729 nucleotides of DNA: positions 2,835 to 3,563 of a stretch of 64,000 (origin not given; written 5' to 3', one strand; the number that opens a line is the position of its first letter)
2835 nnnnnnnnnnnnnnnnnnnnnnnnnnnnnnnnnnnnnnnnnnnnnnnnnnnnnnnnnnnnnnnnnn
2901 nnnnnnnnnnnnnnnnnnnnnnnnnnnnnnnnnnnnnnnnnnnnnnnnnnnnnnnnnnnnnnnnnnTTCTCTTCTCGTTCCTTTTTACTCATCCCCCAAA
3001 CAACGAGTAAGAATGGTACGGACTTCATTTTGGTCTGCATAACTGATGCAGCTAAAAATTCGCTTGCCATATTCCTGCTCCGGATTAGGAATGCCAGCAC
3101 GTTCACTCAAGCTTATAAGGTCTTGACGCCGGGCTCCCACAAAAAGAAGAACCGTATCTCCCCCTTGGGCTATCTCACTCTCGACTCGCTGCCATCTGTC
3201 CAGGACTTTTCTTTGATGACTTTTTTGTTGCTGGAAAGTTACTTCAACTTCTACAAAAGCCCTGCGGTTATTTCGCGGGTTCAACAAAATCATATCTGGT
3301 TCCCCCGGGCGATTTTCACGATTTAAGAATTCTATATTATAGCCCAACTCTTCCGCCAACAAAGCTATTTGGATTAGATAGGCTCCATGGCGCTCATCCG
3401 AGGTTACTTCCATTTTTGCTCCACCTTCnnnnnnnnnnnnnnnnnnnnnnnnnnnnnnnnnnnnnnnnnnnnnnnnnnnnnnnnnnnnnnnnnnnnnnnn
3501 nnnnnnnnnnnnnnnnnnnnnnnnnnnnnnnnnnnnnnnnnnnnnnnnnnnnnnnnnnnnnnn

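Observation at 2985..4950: AT-rich island with a TaqI-like N6-adenine methyltransferase and a small uncharacterised partner, between lysC and apgM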

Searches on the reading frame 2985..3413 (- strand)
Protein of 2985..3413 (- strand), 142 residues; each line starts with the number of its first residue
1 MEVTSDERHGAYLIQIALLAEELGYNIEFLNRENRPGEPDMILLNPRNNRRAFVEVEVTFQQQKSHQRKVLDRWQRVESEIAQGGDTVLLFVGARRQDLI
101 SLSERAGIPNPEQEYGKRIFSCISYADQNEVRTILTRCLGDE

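Call 3: search_protein_families(library=pfam, proteins=[window:2985-3413:-], max_evalue=1)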
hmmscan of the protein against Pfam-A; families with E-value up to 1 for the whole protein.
window:2985-3413:- (142 aa): 1 family
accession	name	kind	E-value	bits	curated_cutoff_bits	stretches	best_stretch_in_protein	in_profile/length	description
PF08774.17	VRR_NUC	-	0.00081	19.9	23.8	1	31-79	57-107/116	VRR-NUC domain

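Call 4: search_protein_families(library=ncbifam, proteins=[window:2985-3413:-], max_evalue=1)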
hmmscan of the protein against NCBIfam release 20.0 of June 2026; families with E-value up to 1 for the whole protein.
window:2985-3413:- (142 aa): 0 families

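Call 5: search_protein_families(library=padloc, proteins=[window:2985-3413:-], max_evalue=1)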
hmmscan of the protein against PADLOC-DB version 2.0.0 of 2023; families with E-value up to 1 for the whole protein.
window:2985-3413:- (142 aa): 0 families

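Call 7: find_homologous_proteins(query=window:2985-3413:-, max_evalue=0.001)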
Query window:2985-3413:- (142 aa): 9 proteins with E <= 0.001 among 76 candidates.
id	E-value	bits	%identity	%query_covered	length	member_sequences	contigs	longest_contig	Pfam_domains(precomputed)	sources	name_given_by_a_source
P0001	5.2e-88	310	100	100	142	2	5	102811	-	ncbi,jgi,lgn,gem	-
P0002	3.1e-77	275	86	100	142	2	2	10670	-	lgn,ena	-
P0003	1.2e-59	218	71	98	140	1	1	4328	-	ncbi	-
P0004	3.5e-58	213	63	100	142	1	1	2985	-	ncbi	-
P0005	1.7e-55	204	66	100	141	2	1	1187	-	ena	-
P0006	3.0e-48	181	60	98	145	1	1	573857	-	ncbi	-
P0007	2.1e-47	178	63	89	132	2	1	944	-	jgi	-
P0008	3.1e-46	174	60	96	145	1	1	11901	-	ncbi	-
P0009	4.5e-41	158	57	100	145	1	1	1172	-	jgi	-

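Call 9: find_encoding_contigs(protein=P0001, flank=6000, max_places=5)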
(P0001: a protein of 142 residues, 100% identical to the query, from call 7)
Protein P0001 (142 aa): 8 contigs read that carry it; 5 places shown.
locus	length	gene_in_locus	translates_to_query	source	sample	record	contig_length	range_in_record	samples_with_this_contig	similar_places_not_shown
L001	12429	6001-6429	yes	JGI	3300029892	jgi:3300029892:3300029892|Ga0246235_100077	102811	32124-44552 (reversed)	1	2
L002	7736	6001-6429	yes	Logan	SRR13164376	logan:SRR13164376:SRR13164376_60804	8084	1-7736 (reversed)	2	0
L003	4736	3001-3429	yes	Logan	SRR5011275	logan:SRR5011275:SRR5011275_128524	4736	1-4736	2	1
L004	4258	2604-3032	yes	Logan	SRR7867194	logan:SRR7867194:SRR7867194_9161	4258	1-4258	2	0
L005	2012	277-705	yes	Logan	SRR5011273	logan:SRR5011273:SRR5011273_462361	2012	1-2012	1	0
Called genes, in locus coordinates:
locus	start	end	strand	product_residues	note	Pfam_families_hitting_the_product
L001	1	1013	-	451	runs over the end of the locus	PF11638:DnaA_N, PF00308:Bac_DnaA, PF01695:IstB_IS21, PF00004:AAA (faint), PF22688:Hda_lid (weak), PF08299:Bac_DnaA_C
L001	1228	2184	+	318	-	PF00551:Formyl_trans_N, PF02911:Formyl_trans_C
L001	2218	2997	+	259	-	PF03819:MazG, PF01503:PRA-PH (weak)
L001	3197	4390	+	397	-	PF01676:Metalloenzyme, PF10143:PhosphMutase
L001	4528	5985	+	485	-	PF02384:N6_Mtase, PF07669:Eco57I, PF12950:TaqI_C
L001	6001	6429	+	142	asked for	-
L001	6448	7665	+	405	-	PF00696:AA_kinase, PF01842:ACT, PF22468:ACT_9, PF13840:ACT_7, PF22468:ACT_9, PF01842:ACT (weak)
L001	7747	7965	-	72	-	PF01106:NifU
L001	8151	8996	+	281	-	PF13424:TPR_12 (faint), PF13428:TPR_14 (faint), PF13431:TPR_17 (faint), PF13432:TPR_16 (weak), PF14559:TPR_19 (weak), PF00515:TPR_1, PF07719:TPR_2, PF13181:TPR_8, +1 more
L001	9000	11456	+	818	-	PF00521:DNA_topoisoIV, PF03989:DNA_gyraseA_C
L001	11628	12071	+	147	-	PF17886:ArsA_HSP20 (faint), PF00011:HSP20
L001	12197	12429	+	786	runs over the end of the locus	PF02190:LON_substr_bdg, PF00004:AAA, PF07728:AAA_5, PF22667:Lon_lid, PF05362:Lon_C, PF13541:ChlI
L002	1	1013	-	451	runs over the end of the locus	PF11638:DnaA_N, PF00308:Bac_DnaA, PF01695:IstB_IS21, PF00004:AAA (faint), PF22688:Hda_lid (weak), PF08299:Bac_DnaA_C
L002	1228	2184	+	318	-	PF00551:Formyl_trans_N, PF02911:Formyl_trans_C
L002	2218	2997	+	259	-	PF03819:MazG, PF01503:PRA-PH (weak)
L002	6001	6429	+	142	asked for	-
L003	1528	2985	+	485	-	PF02384:N6_Mtase, PF07669:Eco57I, PF12950:TaqI_C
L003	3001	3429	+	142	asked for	-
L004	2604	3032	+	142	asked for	-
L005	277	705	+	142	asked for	-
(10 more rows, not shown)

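Call 10: find_encoding_contigs(protein=P0006, flank=6000, max_places=3)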
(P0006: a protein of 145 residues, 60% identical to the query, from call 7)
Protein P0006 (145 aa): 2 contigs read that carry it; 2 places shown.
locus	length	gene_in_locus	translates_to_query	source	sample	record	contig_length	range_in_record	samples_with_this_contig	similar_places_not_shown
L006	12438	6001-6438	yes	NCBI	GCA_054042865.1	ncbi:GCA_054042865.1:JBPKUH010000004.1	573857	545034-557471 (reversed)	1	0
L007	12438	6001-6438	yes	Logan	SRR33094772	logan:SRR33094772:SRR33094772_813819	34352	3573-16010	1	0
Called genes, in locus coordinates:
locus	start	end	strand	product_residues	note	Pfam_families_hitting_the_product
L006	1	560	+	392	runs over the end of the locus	PF00999:Na_H_Exchanger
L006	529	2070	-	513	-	PF04055:Radical_SAM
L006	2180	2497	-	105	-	PF03551:PadR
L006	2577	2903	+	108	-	PF03551:PadR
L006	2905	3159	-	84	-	PF04014:MazE_antitoxin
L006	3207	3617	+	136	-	PF01850:PIN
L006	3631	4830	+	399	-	PF00037:Fer4 (faint), PF13510:Fer2_4, PF13353:Fer4_12, PF04055:Radical_SAM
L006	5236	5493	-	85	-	PF11746:DUF3303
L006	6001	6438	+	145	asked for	-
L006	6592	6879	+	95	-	-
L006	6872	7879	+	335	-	-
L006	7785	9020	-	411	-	PF02384:N6_Mtase, PF05175:MTS (weak), PF08241:Methyltransf_11 (faint), PF13649:Methyltransf_25 (weak), PF07669:Eco57I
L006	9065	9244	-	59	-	-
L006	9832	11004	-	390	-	PF01168:Ala_racemase_N, PF00842:Ala_racemase_C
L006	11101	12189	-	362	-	PF00270:DEAD, PF00271:Helicase_C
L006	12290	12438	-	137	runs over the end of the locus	-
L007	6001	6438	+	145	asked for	-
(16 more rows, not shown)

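Call 11: find_encoding_contigs(protein=P0008, flank=6000, max_places=3)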
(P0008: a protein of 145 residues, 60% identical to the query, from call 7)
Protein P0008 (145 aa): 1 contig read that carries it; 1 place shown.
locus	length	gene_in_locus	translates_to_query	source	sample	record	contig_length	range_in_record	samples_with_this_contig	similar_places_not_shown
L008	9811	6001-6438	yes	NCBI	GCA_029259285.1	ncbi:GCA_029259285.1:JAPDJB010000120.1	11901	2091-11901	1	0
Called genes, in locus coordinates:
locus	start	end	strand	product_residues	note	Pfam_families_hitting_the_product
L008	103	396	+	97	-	PF00096:zf-C2H2 (weak), PF13894:zf-C2H2_4 (faint)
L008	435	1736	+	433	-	PF12832:MFS_1_like (faint), PF00083:Sugar_tr, PF07690:MFS_1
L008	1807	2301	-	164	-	PF00392:GntR (weak), PF01978:TrmB (weak), PF13412:HTH_24 (weak), PF24034:DUF7343, PF01047:MarR (weak), PF12802:MarR_2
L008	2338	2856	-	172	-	-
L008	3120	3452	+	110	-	-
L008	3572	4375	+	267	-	PF02830:V4R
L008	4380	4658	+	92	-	-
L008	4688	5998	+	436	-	PF02384:N6_Mtase, PF05175:MTS (weak), PF20473:MmeI_Mtase (faint), PF13649:Methyltransf_25 (weak), PF13847:Methyltransf_31 (faint), PF07669:Eco57I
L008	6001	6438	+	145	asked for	-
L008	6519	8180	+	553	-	PF00144:Beta-lactamase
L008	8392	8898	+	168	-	PF00571:CBS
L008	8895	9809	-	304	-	?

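Call 12: find_encoding_contigs(protein=P0002, flank=6000, max_places=3)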
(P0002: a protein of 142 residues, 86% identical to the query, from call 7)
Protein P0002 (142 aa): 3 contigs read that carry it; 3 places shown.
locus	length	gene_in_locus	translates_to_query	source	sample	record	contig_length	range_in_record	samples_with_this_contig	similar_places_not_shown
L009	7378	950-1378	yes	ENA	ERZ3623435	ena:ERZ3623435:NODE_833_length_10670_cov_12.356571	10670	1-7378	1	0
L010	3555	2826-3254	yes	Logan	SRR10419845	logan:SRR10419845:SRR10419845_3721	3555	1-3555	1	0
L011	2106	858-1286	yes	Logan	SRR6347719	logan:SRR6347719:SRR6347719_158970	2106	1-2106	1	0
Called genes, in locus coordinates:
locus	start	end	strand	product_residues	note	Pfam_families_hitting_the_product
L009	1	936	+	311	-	?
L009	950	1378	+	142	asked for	-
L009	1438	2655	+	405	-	PF00696:AA_kinase, PF01842:ACT, PF22468:ACT_9, PF13840:ACT_7, PF22468:ACT_9, PF01842:ACT (weak)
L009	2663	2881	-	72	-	PF01106:NifU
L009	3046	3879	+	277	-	PF13432:TPR_16 (faint), PF14559:TPR_19 (weak), PF13431:TPR_17 (faint), PF00515:TPR_1, PF07719:TPR_2, PF13181:TPR_8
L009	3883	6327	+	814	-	PF00521:DNA_topoisoIV, PF03989:DNA_gyraseA_C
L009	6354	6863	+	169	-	PF01914:MarC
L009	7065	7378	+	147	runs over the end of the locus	PF00011:HSP20, PF17886:ArsA_HSP20 (weak)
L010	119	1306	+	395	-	PF01676:Metalloenzyme, PF10143:PhosphMutase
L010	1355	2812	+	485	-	PF02384:N6_Mtase, PF07669:Eco57I, PF12950:TaqI_C (weak)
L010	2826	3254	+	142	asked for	-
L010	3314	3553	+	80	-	?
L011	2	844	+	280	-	?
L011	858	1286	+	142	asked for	-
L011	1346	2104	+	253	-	?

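Call 14: find_encoding_contigs(protein=P0003, flank=6000, max_places=3)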
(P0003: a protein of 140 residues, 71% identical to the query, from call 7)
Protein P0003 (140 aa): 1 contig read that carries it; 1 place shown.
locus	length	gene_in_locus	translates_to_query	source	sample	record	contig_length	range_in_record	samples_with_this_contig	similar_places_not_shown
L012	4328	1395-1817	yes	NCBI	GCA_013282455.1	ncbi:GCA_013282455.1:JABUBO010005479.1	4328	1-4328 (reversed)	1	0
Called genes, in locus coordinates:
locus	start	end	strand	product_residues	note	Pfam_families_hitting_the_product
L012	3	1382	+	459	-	?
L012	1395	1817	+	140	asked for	-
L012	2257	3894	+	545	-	PF02734:Dak2, PF21645:FakA-like_M, PF13684:FakA-like_C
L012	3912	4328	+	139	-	?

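Call 15: find_encoding_contigs(protein=P0004, flank=6000, max_places=3)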
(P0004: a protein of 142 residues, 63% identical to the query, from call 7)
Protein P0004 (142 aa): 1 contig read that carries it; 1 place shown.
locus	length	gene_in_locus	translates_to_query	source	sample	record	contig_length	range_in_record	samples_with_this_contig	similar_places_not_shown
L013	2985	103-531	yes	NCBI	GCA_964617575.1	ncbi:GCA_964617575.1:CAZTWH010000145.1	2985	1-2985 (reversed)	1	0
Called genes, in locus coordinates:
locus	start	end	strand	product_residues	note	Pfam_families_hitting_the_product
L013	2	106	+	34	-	?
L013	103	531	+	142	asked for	-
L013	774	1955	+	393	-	PF00501:AMP-binding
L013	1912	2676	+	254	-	PF23562:AMP-binding_C_3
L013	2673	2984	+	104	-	?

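Call 21: predict_structure(alignment_id=A1)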
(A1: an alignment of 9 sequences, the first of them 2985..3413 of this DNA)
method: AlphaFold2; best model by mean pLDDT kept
length: 142 residues; sequences in the alignment: 9
mean_pLDDT: 90.7   pTM: 0.86
mean pLDDT of the five models: 90.7, 90.3, 89.5, 89.2, 88.8
residues with pLDDT >= 90: 102; 70-90: 34; 50-70: 6; < 50: 0
segments of 3 or more residues with pLDDT < 50: none
pLDDT, mean of each block of 10 residues (from residue 1): 77 93 97 88 97 84 80 95 96 92 93 96 89 95 78
secondary structure, 60 per line:
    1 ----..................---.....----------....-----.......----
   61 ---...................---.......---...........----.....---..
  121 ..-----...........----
elements in order: H5-22 E26-30 E41-44 E50-56 H64-82 E86-92 H96-106 H111-114 E119-122 H128-138

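Call 22: search_protein_families(library=pfam, proteins=[L006:6872-7879:+, L006:6592-6879:+, L006:9065-9244:-, L006:7785-9020:-, L008:4688-5998:+, L008:4380-4658:+, L008:3120-3452:+], max_evalue=1)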
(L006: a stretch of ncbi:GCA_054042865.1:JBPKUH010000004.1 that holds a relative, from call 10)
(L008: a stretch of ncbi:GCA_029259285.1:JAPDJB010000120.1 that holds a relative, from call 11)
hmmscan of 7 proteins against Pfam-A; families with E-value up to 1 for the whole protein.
L006:6872-7879:+ (335 aa): 3 families
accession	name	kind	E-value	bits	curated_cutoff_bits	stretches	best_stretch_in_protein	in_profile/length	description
PF10379.14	nec1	-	0.11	12.4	27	1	159-213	98-152/184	Virulence protein nec1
PF15129.11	ALKL1_2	-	0.19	12.5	27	0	181-207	50-76/124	ALK and LTK ligand 1/2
PF21825.2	crAss001_48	-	0.27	11.6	24.8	1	258-276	4-22/61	crAss001_48 related protein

L006:6592-6879:+ (95 aa): 8 families
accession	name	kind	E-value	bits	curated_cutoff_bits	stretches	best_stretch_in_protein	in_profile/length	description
PF03551.20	PadR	-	0.00046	20.6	27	1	36-78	28-72/75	Transcriptional regulator PadR-like family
PF01638.23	HxlR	-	0.013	15.8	20.8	1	18-88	11-82/91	HxlR-like helix-turn-helix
PF07381.18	EarA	-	0.013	15.7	22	1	26-80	37-88/90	EarA-like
PF01978.25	TrmB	-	0.017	15.4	25.6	1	16-70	13-63/68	Sugar-specific transcriptional regulator TrmB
PF22166.2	ArnR1-like_WHD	-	0.032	14.9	26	1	44-86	47-87/90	ArnR1-like, winged-helix domain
PF12802.13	MarR_2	-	0.048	14.3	27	1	16-57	10-54/61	MarR family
PF01047.28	MarR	-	0.13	12.6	24.6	0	17-55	9-47/59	MarR family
PF19440.5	TTC7_N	-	0.15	11.5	27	1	8-54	178-223/386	Tetratricopeptide repeat protein 7 N-terminal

L006:9065-9244:- (59 aa): 0 families

L006:7785-9020:- (411 aa): 13 families
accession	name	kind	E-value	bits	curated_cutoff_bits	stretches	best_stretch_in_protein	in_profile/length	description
PF07669.17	Eco57I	-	2.4e-18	67.2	25.3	1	91-185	70-171/171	Eco57I restriction-modification methylase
PF02384.22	N6_Mtase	-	7.1e-17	62.1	20.4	1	7-233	20-260/311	N-6 DNA Methylase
PF13649.12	Methyltransf_25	-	2.5e-07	31.7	27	1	37-121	1-89/97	Methyltransferase domain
PF08241.18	Methyltransf_11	-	9.7e-07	29.8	21.2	1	38-100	1-65/95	Methyltransferase domain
PF05175.20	MTS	-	1.3e-06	28.6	23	1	25-109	23-112/170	Methyltransferase small domain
PF13847.12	Methyltransf_31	-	3.6e-05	23.9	27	1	36-102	6-81/145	Methyltransferase domain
PF13489.12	Methyltransf_23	-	4.8e-05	23.6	27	1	31-100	20-86/164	Methyltransferase domain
PF08242.18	Methyltransf_12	-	0.00081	20.5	30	1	38-100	1-70/98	Methyltransferase domain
PF20473.4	MmeI_Mtase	-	0.0013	18.4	27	1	24-51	10-37/259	MmeI, DNA-methyltransferase domain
PF01170.24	UPF0020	-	0.0032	17.6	22.3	1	42-105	37-131/197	RMKL-like, methyltransferase domain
PF18663.7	Pallilysin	-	0.016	15.7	25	0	340-383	49-90/118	Pallilysin beta barrel domain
PF06385.17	Baculo_LEF-11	-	0.13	13.2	22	1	155-211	32-89/93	Baculovirus LEF-11 protein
PF24797.1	Beta-prop_WDR35_TULP_N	-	0.16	11.5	80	1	238-268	70-100/332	WDR35/TULP4 N-terminal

L008:4688-5998:+ (436 aa): 11 families
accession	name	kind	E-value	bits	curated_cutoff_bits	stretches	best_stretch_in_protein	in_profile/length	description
PF02384.22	N6_Mtase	-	2.5e-18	66.9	20.4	1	51-265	20-249/311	N-6 DNA Methylase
PF07669.17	Eco57I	-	3.6e-18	66.7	25.3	1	136-219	71-161/171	Eco57I restriction-modification methylase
PF13649.12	Methyltransf_25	-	1.2e-06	29.6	27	1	81-160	1-84/97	Methyltransferase domain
PF05175.20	MTS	-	2e-06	28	23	1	69-153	23-112/170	Methyltransferase small domain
PF20473.4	MmeI_Mtase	-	8.3e-06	25.6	27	1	67-95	9-37/259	MmeI, DNA-methyltransferase domain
PF13847.12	Methyltransf_31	-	2.9e-05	24.2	27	1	77-146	3-81/145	Methyltransferase domain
PF08241.18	Methyltransf_11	-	5.1e-05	24.3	21.2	1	82-144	1-65/95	Methyltransferase domain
PF01170.24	UPF0020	-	0.00022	21.4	22.3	1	79-149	30-131/197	RMKL-like, methyltransferase domain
PF13489.12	Methyltransf_23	-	0.0012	19.1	27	1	68-142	12-84/164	Methyltransferase domain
PF08242.18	Methyltransf_12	-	0.023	15.9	30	1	83-144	2-70/98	Methyltransferase domain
PF12836.13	HHH_3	-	0.2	12.2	27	0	381-405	10-33/65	Helix-hairpin-helix motif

L008:4380-4658:+ (92 aa): 1 family
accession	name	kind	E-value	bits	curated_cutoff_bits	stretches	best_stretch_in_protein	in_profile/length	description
PF00011.27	HSP20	-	0.0055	17.2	20.8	1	46-88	51-92/102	Hsp20/alpha crystallin family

L008:3120-3452:+ (110 aa): 0 families
